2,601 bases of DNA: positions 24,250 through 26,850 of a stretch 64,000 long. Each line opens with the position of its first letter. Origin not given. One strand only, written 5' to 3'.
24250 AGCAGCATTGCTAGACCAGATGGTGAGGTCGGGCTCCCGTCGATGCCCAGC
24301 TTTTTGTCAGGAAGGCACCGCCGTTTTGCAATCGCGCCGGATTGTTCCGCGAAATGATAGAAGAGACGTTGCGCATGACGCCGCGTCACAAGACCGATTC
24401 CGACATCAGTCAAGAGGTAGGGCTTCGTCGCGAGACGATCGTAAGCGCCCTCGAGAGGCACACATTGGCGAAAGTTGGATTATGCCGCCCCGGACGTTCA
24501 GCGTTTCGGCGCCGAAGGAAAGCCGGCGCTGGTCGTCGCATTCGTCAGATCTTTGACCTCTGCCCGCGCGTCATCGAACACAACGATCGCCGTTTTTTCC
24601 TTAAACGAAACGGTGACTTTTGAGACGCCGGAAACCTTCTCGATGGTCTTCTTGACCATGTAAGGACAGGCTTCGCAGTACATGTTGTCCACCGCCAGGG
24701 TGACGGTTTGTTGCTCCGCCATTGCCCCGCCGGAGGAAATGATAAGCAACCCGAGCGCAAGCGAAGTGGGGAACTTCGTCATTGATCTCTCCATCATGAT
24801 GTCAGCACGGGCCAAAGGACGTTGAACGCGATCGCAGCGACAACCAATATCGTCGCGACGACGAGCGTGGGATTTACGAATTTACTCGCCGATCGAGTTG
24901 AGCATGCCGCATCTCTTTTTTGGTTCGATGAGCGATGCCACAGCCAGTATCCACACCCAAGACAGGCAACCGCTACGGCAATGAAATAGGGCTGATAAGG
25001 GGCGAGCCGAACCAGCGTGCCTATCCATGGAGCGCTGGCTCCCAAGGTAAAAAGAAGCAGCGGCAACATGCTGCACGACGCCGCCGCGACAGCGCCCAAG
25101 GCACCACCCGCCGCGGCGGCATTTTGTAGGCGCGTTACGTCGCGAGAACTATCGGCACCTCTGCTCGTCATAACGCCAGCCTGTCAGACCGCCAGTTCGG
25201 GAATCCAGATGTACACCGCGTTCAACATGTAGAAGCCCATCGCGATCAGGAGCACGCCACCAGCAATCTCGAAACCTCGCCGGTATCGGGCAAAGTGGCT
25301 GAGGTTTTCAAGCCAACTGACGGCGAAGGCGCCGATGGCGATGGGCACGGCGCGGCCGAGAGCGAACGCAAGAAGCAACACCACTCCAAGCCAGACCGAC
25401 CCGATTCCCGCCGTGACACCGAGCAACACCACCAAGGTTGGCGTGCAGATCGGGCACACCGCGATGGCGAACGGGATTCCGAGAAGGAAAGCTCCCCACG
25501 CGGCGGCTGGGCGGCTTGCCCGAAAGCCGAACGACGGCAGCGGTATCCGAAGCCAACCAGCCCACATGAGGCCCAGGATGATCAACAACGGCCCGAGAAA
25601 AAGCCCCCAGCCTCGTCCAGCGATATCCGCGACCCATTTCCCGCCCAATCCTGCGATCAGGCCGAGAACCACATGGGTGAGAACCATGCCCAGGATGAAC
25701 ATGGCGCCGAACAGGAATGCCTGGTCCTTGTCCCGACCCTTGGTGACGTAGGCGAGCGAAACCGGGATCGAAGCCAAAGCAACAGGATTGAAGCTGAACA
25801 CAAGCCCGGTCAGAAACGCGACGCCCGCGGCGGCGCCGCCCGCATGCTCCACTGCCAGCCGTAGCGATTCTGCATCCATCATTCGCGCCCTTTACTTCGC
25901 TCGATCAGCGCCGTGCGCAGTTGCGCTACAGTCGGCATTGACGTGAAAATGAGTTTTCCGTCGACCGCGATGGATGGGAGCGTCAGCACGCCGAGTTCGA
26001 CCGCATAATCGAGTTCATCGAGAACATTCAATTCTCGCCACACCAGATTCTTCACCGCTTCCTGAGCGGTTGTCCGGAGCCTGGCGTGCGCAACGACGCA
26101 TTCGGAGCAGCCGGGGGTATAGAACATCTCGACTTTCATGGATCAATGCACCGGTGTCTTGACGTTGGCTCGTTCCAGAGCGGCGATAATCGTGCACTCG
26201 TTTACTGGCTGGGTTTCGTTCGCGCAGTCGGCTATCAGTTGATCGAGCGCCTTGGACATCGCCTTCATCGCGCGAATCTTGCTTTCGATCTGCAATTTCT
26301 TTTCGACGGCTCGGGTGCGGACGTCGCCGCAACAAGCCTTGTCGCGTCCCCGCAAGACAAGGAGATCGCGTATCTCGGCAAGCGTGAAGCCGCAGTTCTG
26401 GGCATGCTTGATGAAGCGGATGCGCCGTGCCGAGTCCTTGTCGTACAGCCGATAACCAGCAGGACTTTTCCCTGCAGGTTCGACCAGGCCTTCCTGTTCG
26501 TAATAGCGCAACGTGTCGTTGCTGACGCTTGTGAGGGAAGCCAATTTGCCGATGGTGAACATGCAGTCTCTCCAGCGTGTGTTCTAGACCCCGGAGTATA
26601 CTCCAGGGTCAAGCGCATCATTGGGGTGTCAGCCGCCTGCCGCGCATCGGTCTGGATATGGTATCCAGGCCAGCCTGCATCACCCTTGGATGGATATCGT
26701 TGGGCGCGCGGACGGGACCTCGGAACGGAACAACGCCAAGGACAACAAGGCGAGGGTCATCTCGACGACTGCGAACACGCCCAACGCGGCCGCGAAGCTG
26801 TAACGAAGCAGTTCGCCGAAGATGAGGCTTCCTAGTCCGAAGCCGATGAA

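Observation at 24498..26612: Unusual five-gene operon: MerR-family regulator, Trx-fold protein, DsbD_2-like membrane protein, MerT-like and MerP-like, each with a rearranged CxxC motif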

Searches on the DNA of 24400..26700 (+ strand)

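Call 5: search_dna_similar(query=window:24400-26700:+, collection=plasmids, mode=distant, max_rows=30)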
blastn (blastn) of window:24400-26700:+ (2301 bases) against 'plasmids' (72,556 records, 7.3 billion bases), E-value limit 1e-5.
Records with a match: 16; places in all: 18; records where one place covers at least 80% of the query: 3.
Best place of each record, by identity: 95-99% 1; 90-95% 2; 60-80% 13.
By first word of the organism name: Paraburkholderia 5; Burkholderia 4; Afipia 2; Variovorax 2; Cupriavidus 2; Nitrobacter 1.
By predicted mobility (MOB-suite, as given by PLSDB): non-mobilizable 10; conjugative 4; mobilizable 2.
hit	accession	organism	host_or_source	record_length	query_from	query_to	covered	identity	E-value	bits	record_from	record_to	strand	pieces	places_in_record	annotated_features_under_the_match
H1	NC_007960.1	Nitrobacter hamburgensis X14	-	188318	1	2301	100%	96.8%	0e+0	3821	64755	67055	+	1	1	cytochrome c biogenesis protein CcdA | heavy metal-responsive transcriptional regulator | cation transporter | mercuric transporter MerT family protein | thioredoxin family protein | and 1 other names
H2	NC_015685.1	Afipia carboxidovorans OM5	-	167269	1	2301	100%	93.4%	0e+0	3458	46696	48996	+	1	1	cytochrome c biogenesis protein CcdA | heavy metal-responsive transcriptional regulator | mercuric transporter MerT family protein | merP: mercury resistance system periplasmic binding protein MerP | thioredoxin family protein | and 1 other names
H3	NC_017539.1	Afipia carboxidovorans OM4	-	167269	1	2301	100%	93.4%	0e+0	3458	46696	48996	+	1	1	cytochrome c biogenesis protein CcdA | heavy metal-responsive transcriptional regulator | mercuric transporter MerT family protein | merP: mercury resistance system periplasmic binding protein MerP | thioredoxin family protein | and 1 other names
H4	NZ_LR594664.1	Variovorax sp. RA8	Riverbed sediment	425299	785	2058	42%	67.2%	1e-47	282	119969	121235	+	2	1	cytochrome c biogenesis protein CcdA | heavy metal-responsive transcriptional regulator | thioredoxin family protein | GDCCVxC domain-containing (seleno)protein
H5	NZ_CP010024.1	Paraburkholderia fungorum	Microbial isolate culture,White-rot ...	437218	998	2061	41%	67.5%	1e-41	306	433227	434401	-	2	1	cytochrome c biogenesis protein CcdA | heavy metal-responsive transcriptional regulator | thioredoxin family protein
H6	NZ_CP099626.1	Paraburkholderia fungorum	Arabidopsis thaliana,pure culture,leaf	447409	998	2061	41%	67.5%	1e-41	306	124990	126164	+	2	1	cytochrome c biogenesis protein CcdA | heavy metal-responsive transcriptional regulator | thioredoxin family protein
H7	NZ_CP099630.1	Paraburkholderia fungorum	Arabidopsis thaliana,pure culture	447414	998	2061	41%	67.5%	1e-41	306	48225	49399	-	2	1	cytochrome c biogenesis protein CcdA | heavy metal-responsive transcriptional regulator | thioredoxin family protein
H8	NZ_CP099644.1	Paraburkholderia fungorum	Arabidopsis thaliana,pure culture,leaf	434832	998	2061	41%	67.5%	1e-41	306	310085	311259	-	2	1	cytochrome c biogenesis protein CcdA | heavy metal-responsive transcriptional regulator | thioredoxin family protein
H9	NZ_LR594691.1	Variovorax sp. WDL1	linuron-contaminated soil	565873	784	2059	38%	67.5%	2e-46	273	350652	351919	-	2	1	cytochrome c biogenesis protein CcdA | heavy metal-responsive transcriptional regulator | hypothetical protein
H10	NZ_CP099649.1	Paraburkholderia fungorum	Arabidopsis thaliana,pure culture,leaf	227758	767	2061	37%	68.5%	1e-47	293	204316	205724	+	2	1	cytochrome c biogenesis protein CcdA | heavy metal-responsive transcriptional regulator | thioredoxin family protein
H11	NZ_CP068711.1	Burkholderia thailandensis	soil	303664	789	2061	38%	66.3%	2e-26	218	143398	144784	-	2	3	cytochrome c biogenesis protein CcdA | heavy metal-responsive transcriptional regulator | thioredoxin family protein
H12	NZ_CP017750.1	Cupriavidus sp. USMAA2-4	cell culture,Sungai Pinang, Penang, ...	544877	929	2028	33%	67.4%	1e-29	206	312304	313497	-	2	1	cytochrome c biogenesis protein CcdA | heavy metal-responsive transcriptional regulator | thioredoxin family protein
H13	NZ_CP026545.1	Cupriavidus metallidurans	single cell,soil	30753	929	2028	33%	67.4%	5e-28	199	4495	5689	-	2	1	cytochrome c biogenesis protein CcdA | heavy metal-responsive transcriptional regulator | thioredoxin family protein | hypothetical protein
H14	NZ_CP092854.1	Burkholderia contaminans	water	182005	1769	2127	16%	68.0%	1e-21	113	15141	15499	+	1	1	MerR family DNA-binding protein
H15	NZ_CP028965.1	Burkholderia sp. IDO3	pure strain,reactor sludge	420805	1982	2164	8%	68.3%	2e-8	70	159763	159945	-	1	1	none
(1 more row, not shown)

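Call 7: get_annotated_region(hit=H1, flank=12000)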
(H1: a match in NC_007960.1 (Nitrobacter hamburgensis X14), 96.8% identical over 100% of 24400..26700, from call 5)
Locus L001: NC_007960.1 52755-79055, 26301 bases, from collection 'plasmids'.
description: Nitrobacter hamburgensis X14 plasmid 2, complete sequence
organism: Nitrobacter hamburgensis X14 (NCBI taxid 323097)
taxonomy: Bacteria; Pseudomonadota; Alphaproteobacteria; Hyphomicrobiales; Nitrobacteraceae; Nitrobacter; Nitrobacter hamburgensis; Nitrobacter hamburgensis X14
host: -; source: -; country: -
typing (MOB-suite, as given by PLSDB): conjugative; replicon rep_cluster_1954; relaxase MOBP; mating-pair formation MPF_T
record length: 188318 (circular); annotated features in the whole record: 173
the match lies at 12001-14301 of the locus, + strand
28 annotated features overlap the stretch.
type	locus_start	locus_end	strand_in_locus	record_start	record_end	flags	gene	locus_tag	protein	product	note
CDS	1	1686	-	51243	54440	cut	-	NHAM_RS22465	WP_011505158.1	efflux RND transporter permease subunit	-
CDS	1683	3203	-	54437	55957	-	-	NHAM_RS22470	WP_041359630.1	efflux RND transporter periplasmic adaptor subunit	GO:0006810 - transport [Evidence IEA]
CDS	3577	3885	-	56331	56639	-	-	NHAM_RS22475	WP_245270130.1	hypothetical protein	-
CDS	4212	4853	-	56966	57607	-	-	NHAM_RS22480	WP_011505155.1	DUF1109 domain-containing protein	-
CDS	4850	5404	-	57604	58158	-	-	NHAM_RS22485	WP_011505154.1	sigma-70 family RNA polymerase sigma factor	GO:0006352 - DNA-templated transcription initiation [Evidence IEA]; GO:0006355 - regulation of DNA-templated ...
CDS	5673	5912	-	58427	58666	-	-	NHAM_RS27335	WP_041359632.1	hypothetical protein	-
CDS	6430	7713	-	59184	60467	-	-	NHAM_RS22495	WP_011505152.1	porin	-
CDS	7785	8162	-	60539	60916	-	-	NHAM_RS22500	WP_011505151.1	SPW repeat protein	-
CDS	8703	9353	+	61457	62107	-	-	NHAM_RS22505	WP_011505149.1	methyltransferase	-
CDS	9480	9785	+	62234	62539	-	-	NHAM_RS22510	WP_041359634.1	DUF2933 domain-containing protein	-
CDS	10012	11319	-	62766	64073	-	-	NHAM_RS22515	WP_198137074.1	OpgC domain-containing protein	-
CDS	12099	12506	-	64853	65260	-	-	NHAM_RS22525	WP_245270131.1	cation transporter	-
CDS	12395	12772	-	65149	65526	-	-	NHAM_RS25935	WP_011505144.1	mercuric transporter MerT family protein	-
CDS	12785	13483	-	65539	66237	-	-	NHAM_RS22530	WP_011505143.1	cytochrome c biogenesis protein CcdA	GO:0017004 - cytochrome complex assembly [Evidence IEA]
CDS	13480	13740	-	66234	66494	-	-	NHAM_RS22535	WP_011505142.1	thioredoxin family protein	-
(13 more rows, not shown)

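Call 8: get_annotated_region(hit=H4, flank=6000)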
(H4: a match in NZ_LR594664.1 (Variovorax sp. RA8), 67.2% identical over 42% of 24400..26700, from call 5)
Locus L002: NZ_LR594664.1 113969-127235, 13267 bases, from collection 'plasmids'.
description: Variovorax sp. RA8 plasmid 3
organism: Variovorax sp. RA8 (NCBI taxid 662548)
taxonomy: Bacteria; Pseudomonadota; Betaproteobacteria; Burkholderiales; Comamonadaceae; Variovorax; Variovorax sp. RA8
host: -; source: Riverbed sediment; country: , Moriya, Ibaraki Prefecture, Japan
typing (MOB-suite, as given by PLSDB): non-mobilizable
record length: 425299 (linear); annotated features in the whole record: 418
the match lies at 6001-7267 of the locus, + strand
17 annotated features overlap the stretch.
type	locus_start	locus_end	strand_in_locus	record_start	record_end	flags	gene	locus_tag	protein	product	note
CDS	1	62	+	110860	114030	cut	-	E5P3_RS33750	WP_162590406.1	efflux RND transporter permease subunit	-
CDS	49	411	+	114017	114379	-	-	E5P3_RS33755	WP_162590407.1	hypothetical protein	-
CDS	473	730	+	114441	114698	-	-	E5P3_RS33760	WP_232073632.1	hypothetical protein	-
CDS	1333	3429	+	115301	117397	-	-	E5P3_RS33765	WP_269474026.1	copper-translocating P-type ATPase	-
CDS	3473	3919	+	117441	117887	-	-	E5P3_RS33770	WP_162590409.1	DUF411 domain-containing protein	-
CDS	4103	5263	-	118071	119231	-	-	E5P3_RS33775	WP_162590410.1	SGNH/GDSL hydrolase family protein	-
CDS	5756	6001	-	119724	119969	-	-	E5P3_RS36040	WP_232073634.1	GDCCVxC domain-containing (seleno)protein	-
CDS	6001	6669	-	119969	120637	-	-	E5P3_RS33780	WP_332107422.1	cytochrome c biogenesis protein CcdA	GO:0017004 - cytochrome complex assembly [Evidence IEA]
CDS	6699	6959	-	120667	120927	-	-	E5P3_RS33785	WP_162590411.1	thioredoxin family protein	-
CDS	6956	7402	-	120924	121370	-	-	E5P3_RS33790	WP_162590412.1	heavy metal-responsive transcriptional regulator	-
CDS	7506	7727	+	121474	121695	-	-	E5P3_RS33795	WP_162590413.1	hypothetical protein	-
CDS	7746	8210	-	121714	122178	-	-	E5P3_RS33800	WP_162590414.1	hypothetical protein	-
CDS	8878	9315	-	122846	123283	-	-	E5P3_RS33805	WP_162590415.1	hypothetical protein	-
CDS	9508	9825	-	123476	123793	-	-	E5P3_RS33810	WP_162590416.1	cell envelope biogenesis protein TolA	-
CDS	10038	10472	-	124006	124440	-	-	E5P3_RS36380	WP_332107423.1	heavy-metal-associated domain-containing protein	-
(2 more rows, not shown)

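Call 9: get_annotated_region(hit=H13, flank=6000)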
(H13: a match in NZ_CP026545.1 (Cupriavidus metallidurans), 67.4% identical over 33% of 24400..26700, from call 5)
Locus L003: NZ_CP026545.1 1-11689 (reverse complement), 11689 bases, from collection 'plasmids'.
description: Cupriavidus metallidurans strain Ni-2 plasmid unnamed1
organism: Cupriavidus metallidurans (NCBI taxid 119219)
taxonomy: Bacteria; Pseudomonadota; Betaproteobacteria; Burkholderiales; Burkholderiaceae; Cupriavidus; Cupriavidus metallidurans
host: -; source: single cell,soil; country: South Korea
typing (MOB-suite, as given by PLSDB): non-mobilizable
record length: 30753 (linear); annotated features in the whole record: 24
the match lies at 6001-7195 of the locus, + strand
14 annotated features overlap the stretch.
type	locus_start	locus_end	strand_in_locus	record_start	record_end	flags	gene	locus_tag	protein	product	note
predicted_resistance_gene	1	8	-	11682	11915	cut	merE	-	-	broad-spectrum mercury transporter MerE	predicted by amrfinderplus; class MERCURY; identity 100.0%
predicted_resistance_gene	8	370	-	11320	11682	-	merD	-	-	mercury resistance co-regulator MerD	predicted by amrfinderplus; class MERCURY; identity 100.0%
predicted_resistance_gene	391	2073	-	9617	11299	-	merA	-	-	mercury(II) reductase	predicted by amrfinderplus; class MERCURY; identity 98.57%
predicted_resistance_gene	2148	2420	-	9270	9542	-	merP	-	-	mercury resistance system periplasmic binding protein MerP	predicted by amrfinderplus; class MERCURY; identity 100.0%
CDS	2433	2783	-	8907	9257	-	merT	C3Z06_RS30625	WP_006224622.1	mercuric ion transporter MerT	-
CDS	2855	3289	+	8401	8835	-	-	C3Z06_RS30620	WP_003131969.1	mercury resistance transcriptional regulator MerR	-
predicted_resistance_gene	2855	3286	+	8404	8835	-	merR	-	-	mercury resistance transcriptional regulator MerR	predicted by amrfinderplus; class MERCURY; identity 100.0%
CDS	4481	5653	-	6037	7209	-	-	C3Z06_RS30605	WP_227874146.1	MFS transporter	GO:0055085 - transmembrane transport [Evidence IEA]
CDS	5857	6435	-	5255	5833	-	-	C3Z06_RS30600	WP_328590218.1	cytochrome c biogenesis protein CcdA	GO:0017004 - cytochrome complex assembly [Evidence IEA]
CDS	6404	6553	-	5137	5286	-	-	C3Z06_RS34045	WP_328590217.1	hypothetical protein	-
CDS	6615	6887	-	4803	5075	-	-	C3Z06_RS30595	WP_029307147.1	thioredoxin family protein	-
CDS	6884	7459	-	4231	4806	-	-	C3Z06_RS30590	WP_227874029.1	heavy metal-responsive transcriptional regulator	-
CDS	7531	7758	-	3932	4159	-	-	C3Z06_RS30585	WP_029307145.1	heavy-metal-associated domain-containing protein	-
CDS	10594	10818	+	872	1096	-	-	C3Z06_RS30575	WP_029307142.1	hypothetical protein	-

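Call 13: get_annotated_region(hit=H5, flank=5000)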
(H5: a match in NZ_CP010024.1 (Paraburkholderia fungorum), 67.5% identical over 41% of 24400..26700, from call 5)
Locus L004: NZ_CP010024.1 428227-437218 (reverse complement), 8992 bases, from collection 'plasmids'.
description: Paraburkholderia fungorum strain ATCC BAA-463 plasmid pBIL, complete sequence
organism: Paraburkholderia fungorum (NCBI taxid 134537)
taxonomy: Bacteria; Pseudomonadota; Betaproteobacteria; Burkholderiales; Burkholderiaceae; Paraburkholderia; Paraburkholderia fungorum
host: -; source: Microbial isolate culture,White-rot fungus Phanerochaete chrysosporium; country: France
typing (MOB-suite, as given by PLSDB): non-mobilizable
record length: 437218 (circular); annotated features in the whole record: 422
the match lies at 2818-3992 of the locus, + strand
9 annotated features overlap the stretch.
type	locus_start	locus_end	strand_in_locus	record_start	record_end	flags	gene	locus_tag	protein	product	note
CDS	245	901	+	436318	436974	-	merB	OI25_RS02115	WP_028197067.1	organomercurial lyase MerB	GO:0018942 - organometal metabolic process [Evidence IEA]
CDS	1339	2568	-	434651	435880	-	-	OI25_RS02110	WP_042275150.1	MFS transporter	GO:0055085 - transmembrane transport [Evidence IEA]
CDS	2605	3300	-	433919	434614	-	-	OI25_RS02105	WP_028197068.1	cytochrome c biogenesis protein CcdA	GO:0017004 - cytochrome complex assembly [Evidence IEA]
CDS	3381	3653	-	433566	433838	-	-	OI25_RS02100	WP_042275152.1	thioredoxin family protein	-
CDS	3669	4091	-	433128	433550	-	-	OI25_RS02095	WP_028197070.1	heavy metal-responsive transcriptional regulator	-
CDS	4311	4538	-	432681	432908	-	-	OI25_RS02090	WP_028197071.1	heavy-metal-associated domain-containing protein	-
CDS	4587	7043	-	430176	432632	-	-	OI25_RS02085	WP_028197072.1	cation-translocating P-type ATPase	-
CDS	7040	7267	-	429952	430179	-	-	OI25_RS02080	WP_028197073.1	heavy metal-associated domain-containing protein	-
CDS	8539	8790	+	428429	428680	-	-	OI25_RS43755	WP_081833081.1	hypothetical protein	-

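Call 14: get_annotated_region(hit=H11, flank=5000)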
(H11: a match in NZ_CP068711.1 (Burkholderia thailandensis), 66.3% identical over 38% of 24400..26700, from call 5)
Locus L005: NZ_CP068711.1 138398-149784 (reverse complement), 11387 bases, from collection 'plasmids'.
description: Burkholderia thailandensis strain AW34-19p plasmid p1, complete sequence
organism: Burkholderia thailandensis (NCBI taxid 57975)
taxonomy: Bacteria; Pseudomonadota; Betaproteobacteria; Burkholderiales; Burkholderiaceae; Burkholderia; Burkholderia thailandensis
host: -; source: soil; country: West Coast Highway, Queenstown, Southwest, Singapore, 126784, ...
typing (MOB-suite, as given by PLSDB): non-mobilizable; mating-pair formation MPF_F
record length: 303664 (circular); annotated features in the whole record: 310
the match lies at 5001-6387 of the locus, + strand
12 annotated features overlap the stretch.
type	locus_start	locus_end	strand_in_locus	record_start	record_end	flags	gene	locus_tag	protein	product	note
CDS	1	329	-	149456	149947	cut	-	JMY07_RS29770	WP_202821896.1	ArsI/CadI family heavy metal resistance metalloenzyme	-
CDS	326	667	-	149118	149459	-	-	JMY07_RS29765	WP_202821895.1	metalloregulator ArsR/SmtB family transcription factor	GO:0006355 - regulation of DNA-templated transcription [Evidence IEA]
CDS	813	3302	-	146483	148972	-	-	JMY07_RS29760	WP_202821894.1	arsenate reductase (azurin) large subunit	-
CDS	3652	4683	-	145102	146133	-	-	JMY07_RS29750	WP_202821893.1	DNA-binding protein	-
CDS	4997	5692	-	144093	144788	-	-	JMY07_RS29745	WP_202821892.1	cytochrome c biogenesis protein CcdA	GO:0017004 - cytochrome complex assembly [Evidence IEA]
CDS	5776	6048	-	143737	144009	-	-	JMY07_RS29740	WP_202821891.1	thioredoxin family protein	-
CDS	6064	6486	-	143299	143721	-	-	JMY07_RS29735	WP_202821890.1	heavy metal-responsive transcriptional regulator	-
CDS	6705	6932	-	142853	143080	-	-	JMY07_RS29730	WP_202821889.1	heavy-metal-associated domain-containing protein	-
CDS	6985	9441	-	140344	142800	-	-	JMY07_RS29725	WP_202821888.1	cation-translocating P-type ATPase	-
CDS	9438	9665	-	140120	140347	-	-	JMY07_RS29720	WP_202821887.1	hypothetical protein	-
CDS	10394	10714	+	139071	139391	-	-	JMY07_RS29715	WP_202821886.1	DUF4148 domain-containing protein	-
CDS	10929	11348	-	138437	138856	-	merR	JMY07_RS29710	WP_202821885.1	Hg(II)-responsive transcriptional regulator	-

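Call 15: get_annotated_region(hit=H12, flank=5000)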
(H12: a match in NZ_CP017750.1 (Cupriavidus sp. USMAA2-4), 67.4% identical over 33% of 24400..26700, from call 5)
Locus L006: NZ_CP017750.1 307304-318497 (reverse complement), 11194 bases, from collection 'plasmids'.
description: Cupriavidus sp. USMAA2-4 isolate pure plasmid unnamed1, complete sequence
organism: Cupriavidus sp. USMAA2-4 (NCBI taxid 876364)
taxonomy: Bacteria; Pseudomonadota; Betaproteobacteria; Burkholderiales; Burkholderiaceae; Cupriavidus; Cupriavidus sp. USMAA2-4
host: -; source: cell culture,Sungai Pinang, Penang, Malaysia; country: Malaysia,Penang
typing (MOB-suite, as given by PLSDB): mobilizable; relaxase MOBP
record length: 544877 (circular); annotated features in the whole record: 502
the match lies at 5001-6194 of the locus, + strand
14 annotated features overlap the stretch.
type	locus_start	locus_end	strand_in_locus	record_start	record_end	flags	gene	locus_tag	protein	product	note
predicted_resistance_gene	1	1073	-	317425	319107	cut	merA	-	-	mercury(II) reductase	predicted by amrfinderplus; class MERCURY; identity 98.75%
predicted_resistance_gene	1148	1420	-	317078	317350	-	merP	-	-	mercury resistance system periplasmic binding protein MerP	predicted by amrfinderplus; class MERCURY; identity 100.0%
CDS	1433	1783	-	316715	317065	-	merT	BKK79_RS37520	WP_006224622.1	mercuric ion transporter MerT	-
CDS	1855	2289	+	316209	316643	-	-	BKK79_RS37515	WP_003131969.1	mercury resistance transcriptional regulator MerR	-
predicted_resistance_gene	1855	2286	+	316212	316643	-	merR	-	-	mercury resistance transcriptional regulator MerR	predicted by amrfinderplus; class MERCURY; identity 100.0%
CDS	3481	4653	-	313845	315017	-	-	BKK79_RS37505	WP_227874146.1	MFS transporter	GO:0055085 - transmembrane transport [Evidence IEA]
CDS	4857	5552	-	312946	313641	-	-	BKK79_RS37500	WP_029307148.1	cytochrome c biogenesis protein CcdA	GO:0017004 - cytochrome complex assembly [Evidence IEA]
CDS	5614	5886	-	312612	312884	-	-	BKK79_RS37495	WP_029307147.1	thioredoxin family protein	-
CDS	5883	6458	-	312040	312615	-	-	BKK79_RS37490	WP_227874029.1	heavy metal-responsive transcriptional regulator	-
CDS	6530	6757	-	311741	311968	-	-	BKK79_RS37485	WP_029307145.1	heavy-metal-associated domain-containing protein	-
CDS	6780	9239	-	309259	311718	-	-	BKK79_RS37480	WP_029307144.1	cation-translocating P-type ATPase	-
CDS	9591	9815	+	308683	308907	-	-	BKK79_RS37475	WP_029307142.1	hypothetical protein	-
CDS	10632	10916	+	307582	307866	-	copK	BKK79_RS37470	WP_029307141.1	periplasmic Cu(I)/Cu(II)-binding protein CopK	-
CDS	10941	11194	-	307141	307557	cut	-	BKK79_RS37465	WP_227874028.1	copper resistance protein CopN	-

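Call 16: get_annotated_region(hit=H2, flank=10000)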
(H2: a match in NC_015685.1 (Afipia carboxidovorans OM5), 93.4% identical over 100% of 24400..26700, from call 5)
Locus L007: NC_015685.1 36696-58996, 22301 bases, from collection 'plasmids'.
description: Afipia carboxidovorans OM5 plasmid pOC167, complete sequence
organism: Afipia carboxidovorans OM5 (NCBI taxid 504832)
taxonomy: Bacteria; Pseudomonadota; Alphaproteobacteria; Hyphomicrobiales; Nitrobacteraceae; Afipia; Afipia carboxidovorans; Afipia carboxidovorans OM5
host: -; source: -; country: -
typing (MOB-suite, as given by PLSDB): conjugative; replicon rep_cluster_470; relaxase MOBP; mating-pair formation MPF_T
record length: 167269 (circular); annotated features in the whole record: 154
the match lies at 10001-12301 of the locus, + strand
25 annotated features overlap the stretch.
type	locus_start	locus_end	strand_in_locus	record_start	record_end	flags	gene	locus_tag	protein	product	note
CDS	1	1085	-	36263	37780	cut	-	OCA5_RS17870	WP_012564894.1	efflux RND transporter periplasmic adaptor subunit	GO:0006810 - transport [Evidence IEA]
CDS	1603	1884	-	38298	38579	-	-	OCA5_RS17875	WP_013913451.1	hypothetical protein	-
CDS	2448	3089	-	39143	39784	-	-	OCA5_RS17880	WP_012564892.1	DUF1109 domain-containing protein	-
CDS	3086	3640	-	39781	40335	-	-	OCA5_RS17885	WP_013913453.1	sigma-70 family RNA polymerase sigma factor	GO:0006352 - DNA-templated transcription initiation [Evidence IEA]; GO:0006355 - regulation of DNA-templated ...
CDS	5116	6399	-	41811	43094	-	-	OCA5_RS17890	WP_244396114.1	porin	-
CDS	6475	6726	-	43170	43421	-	-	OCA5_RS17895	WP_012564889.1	SPW repeat protein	-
CDS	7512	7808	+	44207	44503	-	-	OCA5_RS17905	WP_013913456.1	DUF2933 domain-containing protein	-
CDS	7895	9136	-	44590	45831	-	-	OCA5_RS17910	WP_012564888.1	OpgC domain-containing protein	-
CDS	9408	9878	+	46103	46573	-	-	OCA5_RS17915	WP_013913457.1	hypothetical protein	-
CDS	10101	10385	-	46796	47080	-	merP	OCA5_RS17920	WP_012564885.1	mercury resistance system periplasmic binding protein MerP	-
CDS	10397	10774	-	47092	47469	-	-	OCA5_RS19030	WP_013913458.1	mercuric transporter MerT family protein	-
CDS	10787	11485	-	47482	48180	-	-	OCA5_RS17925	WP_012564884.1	cytochrome c biogenesis protein CcdA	GO:0017004 - cytochrome complex assembly [Evidence IEA]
CDS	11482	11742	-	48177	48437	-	-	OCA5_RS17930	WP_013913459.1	thioredoxin family protein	-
CDS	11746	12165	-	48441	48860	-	-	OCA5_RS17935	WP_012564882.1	heavy metal-responsive transcriptional regulator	-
CDS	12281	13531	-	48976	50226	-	-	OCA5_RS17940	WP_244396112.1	MFS transporter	GO:0055085 - transmembrane transport [Evidence IEA]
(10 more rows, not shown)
